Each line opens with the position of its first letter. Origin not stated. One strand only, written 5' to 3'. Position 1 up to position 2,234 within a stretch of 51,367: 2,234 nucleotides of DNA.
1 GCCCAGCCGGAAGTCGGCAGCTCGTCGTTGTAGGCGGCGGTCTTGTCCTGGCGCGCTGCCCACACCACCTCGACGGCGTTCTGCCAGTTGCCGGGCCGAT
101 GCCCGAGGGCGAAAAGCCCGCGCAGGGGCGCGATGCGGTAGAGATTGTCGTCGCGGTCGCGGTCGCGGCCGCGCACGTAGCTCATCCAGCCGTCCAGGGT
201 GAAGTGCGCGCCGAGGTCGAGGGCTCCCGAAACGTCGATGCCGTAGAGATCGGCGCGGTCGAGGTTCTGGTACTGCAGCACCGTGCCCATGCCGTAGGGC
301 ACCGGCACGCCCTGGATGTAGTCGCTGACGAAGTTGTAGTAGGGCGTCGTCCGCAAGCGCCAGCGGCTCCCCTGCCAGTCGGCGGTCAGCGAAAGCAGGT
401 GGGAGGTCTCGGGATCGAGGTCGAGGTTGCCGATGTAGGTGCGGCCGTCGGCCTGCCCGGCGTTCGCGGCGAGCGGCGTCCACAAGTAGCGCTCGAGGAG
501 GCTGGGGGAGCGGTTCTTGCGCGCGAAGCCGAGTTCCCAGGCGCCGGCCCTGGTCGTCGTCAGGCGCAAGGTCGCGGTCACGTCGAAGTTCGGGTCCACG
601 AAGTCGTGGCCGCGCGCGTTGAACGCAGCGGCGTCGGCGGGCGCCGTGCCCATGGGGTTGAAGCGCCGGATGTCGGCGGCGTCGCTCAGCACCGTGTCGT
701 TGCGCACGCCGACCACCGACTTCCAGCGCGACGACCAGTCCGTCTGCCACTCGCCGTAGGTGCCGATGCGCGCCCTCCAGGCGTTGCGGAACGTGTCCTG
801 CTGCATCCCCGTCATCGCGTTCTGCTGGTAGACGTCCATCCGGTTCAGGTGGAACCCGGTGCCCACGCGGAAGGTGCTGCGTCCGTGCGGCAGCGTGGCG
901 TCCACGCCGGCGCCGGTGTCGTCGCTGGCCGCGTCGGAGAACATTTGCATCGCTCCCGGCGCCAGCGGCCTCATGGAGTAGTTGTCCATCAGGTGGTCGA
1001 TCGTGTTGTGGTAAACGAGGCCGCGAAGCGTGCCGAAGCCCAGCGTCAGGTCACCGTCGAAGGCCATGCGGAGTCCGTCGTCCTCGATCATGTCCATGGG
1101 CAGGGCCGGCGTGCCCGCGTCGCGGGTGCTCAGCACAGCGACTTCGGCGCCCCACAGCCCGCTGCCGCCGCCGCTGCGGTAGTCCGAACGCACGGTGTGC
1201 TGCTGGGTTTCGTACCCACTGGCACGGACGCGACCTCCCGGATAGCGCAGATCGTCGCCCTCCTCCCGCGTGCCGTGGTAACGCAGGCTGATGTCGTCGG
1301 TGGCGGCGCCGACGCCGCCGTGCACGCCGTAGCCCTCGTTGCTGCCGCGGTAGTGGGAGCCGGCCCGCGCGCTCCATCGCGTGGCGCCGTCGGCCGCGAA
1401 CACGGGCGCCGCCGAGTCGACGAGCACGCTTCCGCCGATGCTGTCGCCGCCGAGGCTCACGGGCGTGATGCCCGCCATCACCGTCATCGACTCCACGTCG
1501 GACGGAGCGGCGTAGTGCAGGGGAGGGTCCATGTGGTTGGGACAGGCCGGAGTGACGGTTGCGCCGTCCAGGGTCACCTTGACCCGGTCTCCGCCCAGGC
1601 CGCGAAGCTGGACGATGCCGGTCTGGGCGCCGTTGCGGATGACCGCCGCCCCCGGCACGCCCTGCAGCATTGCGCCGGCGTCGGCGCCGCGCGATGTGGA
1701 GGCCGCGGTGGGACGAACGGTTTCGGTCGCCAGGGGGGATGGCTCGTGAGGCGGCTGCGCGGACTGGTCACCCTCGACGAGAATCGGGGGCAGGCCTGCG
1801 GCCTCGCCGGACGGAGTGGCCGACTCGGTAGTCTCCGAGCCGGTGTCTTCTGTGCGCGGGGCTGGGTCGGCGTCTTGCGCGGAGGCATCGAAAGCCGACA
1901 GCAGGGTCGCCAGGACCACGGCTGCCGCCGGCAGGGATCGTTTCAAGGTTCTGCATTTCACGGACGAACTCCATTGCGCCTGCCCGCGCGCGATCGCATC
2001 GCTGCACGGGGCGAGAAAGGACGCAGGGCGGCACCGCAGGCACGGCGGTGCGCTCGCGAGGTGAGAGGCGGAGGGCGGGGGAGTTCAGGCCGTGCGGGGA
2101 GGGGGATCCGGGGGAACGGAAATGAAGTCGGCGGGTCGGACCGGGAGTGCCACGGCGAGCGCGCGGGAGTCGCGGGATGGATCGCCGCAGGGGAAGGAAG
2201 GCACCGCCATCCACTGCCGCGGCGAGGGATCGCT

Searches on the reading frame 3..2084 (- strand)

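Call 19: search_protein_families(library=pfam, proteins=[window:3-2084:-], max_evalue=0.00001)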
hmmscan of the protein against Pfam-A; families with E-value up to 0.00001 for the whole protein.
window:3-2084:- (694 aa): 3 families
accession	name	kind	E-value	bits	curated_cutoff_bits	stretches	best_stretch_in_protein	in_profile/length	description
PF00593.30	TonB_dep_Rec_b-barrel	-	7.4e-20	72.6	27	1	297-683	16-401/436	TonB dependent receptor-like, beta-barrel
PF07715.20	Plug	-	5.6e-12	46.5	23.9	1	119-218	8-106/107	TonB-dependent Receptor Plug Domain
PF14905.12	OMP_b-brl_3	-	1.8e-06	27.7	27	1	550-635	207-291/408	Outer membrane protein beta-barrel family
